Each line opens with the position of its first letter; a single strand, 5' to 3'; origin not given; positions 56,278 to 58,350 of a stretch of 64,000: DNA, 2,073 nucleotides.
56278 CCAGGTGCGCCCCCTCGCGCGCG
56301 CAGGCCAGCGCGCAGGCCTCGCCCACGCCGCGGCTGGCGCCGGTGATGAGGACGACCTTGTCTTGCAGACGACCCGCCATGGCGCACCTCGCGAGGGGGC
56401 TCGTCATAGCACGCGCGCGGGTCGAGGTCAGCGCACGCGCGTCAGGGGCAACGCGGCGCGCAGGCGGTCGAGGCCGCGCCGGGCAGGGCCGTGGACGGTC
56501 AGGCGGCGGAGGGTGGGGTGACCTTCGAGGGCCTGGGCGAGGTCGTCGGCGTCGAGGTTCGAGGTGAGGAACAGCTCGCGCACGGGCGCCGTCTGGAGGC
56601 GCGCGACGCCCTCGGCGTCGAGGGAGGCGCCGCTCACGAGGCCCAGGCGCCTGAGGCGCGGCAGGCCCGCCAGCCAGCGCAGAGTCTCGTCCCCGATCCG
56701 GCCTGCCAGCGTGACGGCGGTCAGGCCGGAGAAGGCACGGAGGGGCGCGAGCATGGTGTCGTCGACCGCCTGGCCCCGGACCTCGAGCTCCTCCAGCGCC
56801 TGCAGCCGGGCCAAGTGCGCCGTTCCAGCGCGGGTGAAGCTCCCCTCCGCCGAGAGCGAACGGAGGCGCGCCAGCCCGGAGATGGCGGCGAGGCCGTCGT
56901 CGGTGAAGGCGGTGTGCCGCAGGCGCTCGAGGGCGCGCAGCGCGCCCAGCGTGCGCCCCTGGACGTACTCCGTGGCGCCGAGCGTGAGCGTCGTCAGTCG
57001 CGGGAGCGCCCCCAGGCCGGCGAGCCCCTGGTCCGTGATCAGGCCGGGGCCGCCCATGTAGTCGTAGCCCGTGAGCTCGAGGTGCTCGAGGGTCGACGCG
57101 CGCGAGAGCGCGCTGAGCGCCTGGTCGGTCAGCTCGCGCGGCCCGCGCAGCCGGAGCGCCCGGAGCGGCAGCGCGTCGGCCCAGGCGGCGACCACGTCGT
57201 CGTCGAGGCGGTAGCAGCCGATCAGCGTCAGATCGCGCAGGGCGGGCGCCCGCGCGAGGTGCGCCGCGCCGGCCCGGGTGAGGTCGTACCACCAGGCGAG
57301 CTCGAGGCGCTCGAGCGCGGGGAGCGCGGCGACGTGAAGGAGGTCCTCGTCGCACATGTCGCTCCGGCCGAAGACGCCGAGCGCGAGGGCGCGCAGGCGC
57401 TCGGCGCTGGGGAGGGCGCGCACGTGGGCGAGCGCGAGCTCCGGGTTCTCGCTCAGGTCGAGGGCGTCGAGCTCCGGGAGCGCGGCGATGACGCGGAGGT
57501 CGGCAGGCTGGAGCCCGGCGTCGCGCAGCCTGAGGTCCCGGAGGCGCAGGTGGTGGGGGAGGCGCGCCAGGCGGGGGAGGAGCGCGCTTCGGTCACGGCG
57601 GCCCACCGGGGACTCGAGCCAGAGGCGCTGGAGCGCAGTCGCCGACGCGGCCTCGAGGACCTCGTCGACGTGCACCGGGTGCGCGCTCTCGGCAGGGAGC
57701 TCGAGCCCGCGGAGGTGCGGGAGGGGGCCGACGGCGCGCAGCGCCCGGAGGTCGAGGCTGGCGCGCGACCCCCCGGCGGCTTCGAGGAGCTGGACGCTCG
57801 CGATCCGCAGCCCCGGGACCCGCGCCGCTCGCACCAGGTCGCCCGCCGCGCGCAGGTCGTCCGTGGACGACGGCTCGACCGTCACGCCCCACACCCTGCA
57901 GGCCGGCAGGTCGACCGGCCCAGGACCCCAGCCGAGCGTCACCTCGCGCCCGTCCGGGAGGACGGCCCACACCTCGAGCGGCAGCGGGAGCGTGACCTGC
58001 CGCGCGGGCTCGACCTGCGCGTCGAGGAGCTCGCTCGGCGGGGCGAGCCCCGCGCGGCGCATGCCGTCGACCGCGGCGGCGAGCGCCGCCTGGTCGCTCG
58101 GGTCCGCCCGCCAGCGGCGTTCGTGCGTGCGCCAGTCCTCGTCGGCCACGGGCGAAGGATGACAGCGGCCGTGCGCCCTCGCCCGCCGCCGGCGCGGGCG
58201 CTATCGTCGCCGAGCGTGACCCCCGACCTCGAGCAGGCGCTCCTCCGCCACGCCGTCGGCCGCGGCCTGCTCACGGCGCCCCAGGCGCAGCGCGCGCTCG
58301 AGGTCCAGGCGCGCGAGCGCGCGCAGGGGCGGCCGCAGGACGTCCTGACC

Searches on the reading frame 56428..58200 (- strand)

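Call 19: search_protein_families(library=pfam, proteins=[window:56428-58200:-], max_evalue=1)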
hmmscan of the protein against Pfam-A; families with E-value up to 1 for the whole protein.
window:56428-58200:- (590 aa): 6 families
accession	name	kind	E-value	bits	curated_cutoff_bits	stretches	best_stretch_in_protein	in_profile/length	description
PF23598.1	LRR_14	-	1.9e-09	37.2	40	2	158-325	164-320/353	Leucine-rich repeat region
PF12799.13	LRR_4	-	0.00063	20.3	27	0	220-254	3-35/44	Leucine Rich repeats (2 copies)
PF25019.1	LRR_R13L1-DRL21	-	0.0022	18.3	27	0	356-428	56-123/127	R13L1/DRL21 LRRs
PF13855.12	LRR_8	-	0.0027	17.9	27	0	219-272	2-54/61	Leucine rich repeat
PF23211.1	LRR_LRWD1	-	0.24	11.5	28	0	211-258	54-102/190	Leucine-rich repeat and WD repeat-containing protein 1, LRR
PF23952.1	LRR_EndoS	-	0.33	11.6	27.9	0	435-485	50-100/116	Endo-beta-N-acetylglucosaminidase EndoS LRR domain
